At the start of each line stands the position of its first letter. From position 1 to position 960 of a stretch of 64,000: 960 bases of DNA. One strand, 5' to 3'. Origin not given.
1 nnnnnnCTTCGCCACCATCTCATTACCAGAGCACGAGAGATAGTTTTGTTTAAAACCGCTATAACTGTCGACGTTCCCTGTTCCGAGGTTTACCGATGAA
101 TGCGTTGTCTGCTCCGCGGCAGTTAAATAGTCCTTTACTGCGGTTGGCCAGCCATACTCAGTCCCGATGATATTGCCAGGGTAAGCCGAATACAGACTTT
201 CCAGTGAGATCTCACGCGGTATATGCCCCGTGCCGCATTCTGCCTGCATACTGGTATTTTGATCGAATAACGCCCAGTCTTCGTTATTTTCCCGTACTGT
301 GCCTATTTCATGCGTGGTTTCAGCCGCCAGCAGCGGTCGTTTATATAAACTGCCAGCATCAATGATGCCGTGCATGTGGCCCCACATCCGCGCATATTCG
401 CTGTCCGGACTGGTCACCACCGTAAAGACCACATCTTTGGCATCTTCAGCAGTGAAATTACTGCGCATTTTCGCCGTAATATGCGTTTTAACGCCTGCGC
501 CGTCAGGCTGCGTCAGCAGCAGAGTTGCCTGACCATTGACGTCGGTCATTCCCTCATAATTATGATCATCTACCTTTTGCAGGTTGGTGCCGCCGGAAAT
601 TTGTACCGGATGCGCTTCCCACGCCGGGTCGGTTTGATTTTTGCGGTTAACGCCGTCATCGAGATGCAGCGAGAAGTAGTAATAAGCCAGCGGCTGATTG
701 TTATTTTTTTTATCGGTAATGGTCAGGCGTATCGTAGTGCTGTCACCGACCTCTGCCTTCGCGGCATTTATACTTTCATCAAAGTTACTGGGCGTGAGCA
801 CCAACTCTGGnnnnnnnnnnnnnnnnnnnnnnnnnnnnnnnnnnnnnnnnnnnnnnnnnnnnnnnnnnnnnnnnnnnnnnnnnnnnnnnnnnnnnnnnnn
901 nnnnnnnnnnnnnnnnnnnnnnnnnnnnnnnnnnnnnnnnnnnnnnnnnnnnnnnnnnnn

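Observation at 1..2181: Long internal protein repeats in the ratA-like gene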

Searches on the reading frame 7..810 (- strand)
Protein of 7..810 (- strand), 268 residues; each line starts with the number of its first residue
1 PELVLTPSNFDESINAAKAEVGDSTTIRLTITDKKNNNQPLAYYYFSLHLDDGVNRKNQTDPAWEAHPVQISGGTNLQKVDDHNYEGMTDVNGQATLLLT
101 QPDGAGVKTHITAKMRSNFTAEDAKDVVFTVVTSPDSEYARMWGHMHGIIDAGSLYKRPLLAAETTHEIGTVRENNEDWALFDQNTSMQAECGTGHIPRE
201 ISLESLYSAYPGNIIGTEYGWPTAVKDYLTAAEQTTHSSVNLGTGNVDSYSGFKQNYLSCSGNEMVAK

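Call 60: predict_structure(alignment_id=A1)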
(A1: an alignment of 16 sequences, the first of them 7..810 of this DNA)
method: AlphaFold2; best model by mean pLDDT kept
length: 268 residues; sequences in the alignment: 16
mean_pLDDT: 91.0   pTM: 0.83
mean pLDDT of the five models: 91.0, 90.7, 90.6, 90.3, 89.7
residues with pLDDT >= 90: 209; 70-90: 49; 50-70: 9; < 50: 1
segments of 3 or more residues with pLDDT < 50: none
pLDDT, mean of each block of 10 residues (from residue 1): 95 94 95 93 95 93 83 83 93 95 94 90 96 94 93 91 94 95 85 83 94 94 96 81 95 91 66
secondary structure, 60 per line:
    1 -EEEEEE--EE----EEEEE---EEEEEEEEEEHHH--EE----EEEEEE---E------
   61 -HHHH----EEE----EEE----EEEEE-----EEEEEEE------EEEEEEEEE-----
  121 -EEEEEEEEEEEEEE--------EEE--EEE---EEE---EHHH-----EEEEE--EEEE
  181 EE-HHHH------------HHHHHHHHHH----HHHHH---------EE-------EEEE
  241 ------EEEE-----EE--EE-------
elements in order: E2-7 E16-20 E24-33 E45-50 H62-65 E70-72 E77-79 E84-88 E94-100 E107-115 E122-135 E144-146 E149-151 E155-157 E170-174 E177-182 H184-187 H200-209 H214-218 E237-240 E247-250

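Call 62: fold_search(model_id=the predicted structure, library=pdb)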
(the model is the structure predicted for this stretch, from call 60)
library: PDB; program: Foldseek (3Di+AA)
matches with E <= 10: 1798; with E <= 0.001: 47
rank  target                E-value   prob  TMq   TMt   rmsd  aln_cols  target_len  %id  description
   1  5n40                  1.6e-21  1.00  0.78  0.60   2.7       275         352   33  Structure of Yersinia pseudotuberculosis adhesin InvE (released 2017-04-12)
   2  1f00                  1.6e-06  1.00  0.27  0.26  14.6       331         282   11  CRYSTAL STRUCTURE OF C-TERMINAL 282-RESIDUE FRAGMENT OF ENTEROPATHOGENIC E. COLI INTIMIN (released 2000-07-12)
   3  4cu6                  9.8e-05  1.00  0.32  0.11   3.3       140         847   16  Unravelling the multiple functions of the architecturally intricate Streptococcus pneumoniae beta-galactosidase, BgaA (released 2014-08-20)
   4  6pwc_H                1.1e-04  1.00  0.27  0.34   9.3       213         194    9  A complex structure of arrestin-2 bound to neurotensin receptor 1 (released 2019-12-04)
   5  4cu7                  1.3e-04  1.00  0.32  0.11   3.3       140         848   16  Unravelling the multiple functions of the architecturally intricate Streptococcus pneumoniae beta-galactosidase, BgaA (released 2014-08-20)
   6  4cuc_A                1.5e-04  1.00  0.32  0.11   3.2       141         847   16  Unravelling the multiple functions of the architecturally intricate Streptococcus pneumoniae beta-galactosidase, BgaA. (released 2014-08-20)
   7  7pc6_C                1.8e-04  1.00  0.29  0.39   7.5       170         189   11  DNA-binding domain of a p53 homolog from the hydrothermal vent annelid Alvinella pompejana (released 2022-03-23)
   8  5ln8_B                2.8e-04  1.00  0.29  0.52   5.0       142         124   10  Crystal structure of self-complemented MyfA, the major subunit of Myf fimbriae from Yersinia enterocolitica, in comple (released 2016-08-24)
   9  6gju_C                2.8e-04  1.00  0.22  0.40   9.1       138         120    9  human NBD1 of CFTR in complex with nanobodies T2a and T4 (released 2019-06-26)
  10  7nit_C                2.8e-04  0.99  0.29  0.07  17.6       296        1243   10  X-ray structure of a multidomain BbgIII from Bifidobacterium bifidum (released 2021-12-22)
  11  4lba_A                3.0e-04  1.00  0.29  0.61   4.4       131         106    9  Crystal structure of a conjugative transposon lipoprotein (BACEGG_03088) from Bacteroides eggerthii DSM 20697 at 1.70  (released 2013-08-07)
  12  6fvi                  3.0e-04  1.00  0.23  0.38   8.4       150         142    9  ASH / PapD-like domain of human CEP192 (PapD-like domain 7) (released 2019-03-20)
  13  5mpf_A                3.1e-04  1.00  0.30  0.39   6.1       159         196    9  Structural Basis of Gene Regulation by the Grainyhead Transcription Factor Superfamily (released 2018-01-17)
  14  4ypj_A                3.3e-04  1.00  0.32  0.11   3.4       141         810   13  X-ray Structure of The Mutant of Glycoside Hydrolase (released 2015-04-29)
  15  7pc6_B                3.3e-04  1.00  0.31  0.42   7.1       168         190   11  DNA-binding domain of a p53 homolog from the hydrothermal vent annelid Alvinella pompejana (released 2022-03-23)
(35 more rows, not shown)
